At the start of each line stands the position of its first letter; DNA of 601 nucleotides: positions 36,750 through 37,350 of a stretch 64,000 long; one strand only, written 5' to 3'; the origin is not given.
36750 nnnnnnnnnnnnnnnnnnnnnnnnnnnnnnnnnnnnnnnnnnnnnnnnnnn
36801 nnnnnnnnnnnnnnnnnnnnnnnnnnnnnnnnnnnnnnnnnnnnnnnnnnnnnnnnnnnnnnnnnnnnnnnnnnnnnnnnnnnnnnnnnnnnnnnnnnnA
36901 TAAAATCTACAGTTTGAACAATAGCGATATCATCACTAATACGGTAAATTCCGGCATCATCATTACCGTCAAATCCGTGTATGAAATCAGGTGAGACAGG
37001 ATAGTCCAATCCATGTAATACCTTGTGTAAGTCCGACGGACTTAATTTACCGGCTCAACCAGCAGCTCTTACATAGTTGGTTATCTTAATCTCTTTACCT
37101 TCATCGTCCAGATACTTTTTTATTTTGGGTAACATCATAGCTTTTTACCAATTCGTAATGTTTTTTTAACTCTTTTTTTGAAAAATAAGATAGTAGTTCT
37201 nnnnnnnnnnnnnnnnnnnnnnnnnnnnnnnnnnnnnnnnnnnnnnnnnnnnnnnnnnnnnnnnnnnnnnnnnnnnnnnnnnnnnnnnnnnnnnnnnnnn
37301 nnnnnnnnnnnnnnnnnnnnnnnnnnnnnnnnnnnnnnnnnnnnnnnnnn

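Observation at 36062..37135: selD is a selenoprotein missed by ORF calling: in-frame UGA plus a SECIS-like hairpin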

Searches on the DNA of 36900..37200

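Call 24: search_rna_families(source=window, start=36900, end=37200, threshold=evalue, max_evalue=10)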
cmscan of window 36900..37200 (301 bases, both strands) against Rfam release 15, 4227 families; matches with E-value up to 10: 7.
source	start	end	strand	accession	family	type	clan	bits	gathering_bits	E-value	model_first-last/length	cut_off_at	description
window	37091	37148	-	RF02153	NBR2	Gene; lncRNA;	-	21.3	40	0.55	1-63/63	no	Neighbour of BRCA1 gene 2 converved region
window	36939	36971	-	RF01192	SNORD11B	Gene; snRNA; snoRNA; CD-box;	CL00103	16.9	50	2.9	1-87/87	no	Small nucleolar RNA SNORD11B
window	37091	37148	-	RF01759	sucC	Cis-reg;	-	15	50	1.4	1-70/70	no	sucC RNA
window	36924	36967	-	RF01129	sR44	Gene; snRNA; snoRNA; CD-box;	-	12.7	45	0.86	1-55/55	no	Small nucleolar RNA sR44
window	36912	36967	-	RF01145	sR14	Gene; snRNA; snoRNA; CD-box;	-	11.8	38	0.77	1-54/54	no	Small nucleolar RNA sR14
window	36900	36970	-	RF00065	snoR9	Gene; snRNA; snoRNA; CD-box;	CL00132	10.4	90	4.5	1-128/128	no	Small nucleolar RNA snoR9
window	36923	36967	-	RF01152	sR1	Gene; snRNA; snoRNA; CD-box;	-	8.6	45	7.5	1-57/57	no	Small nucleolar RNA sR1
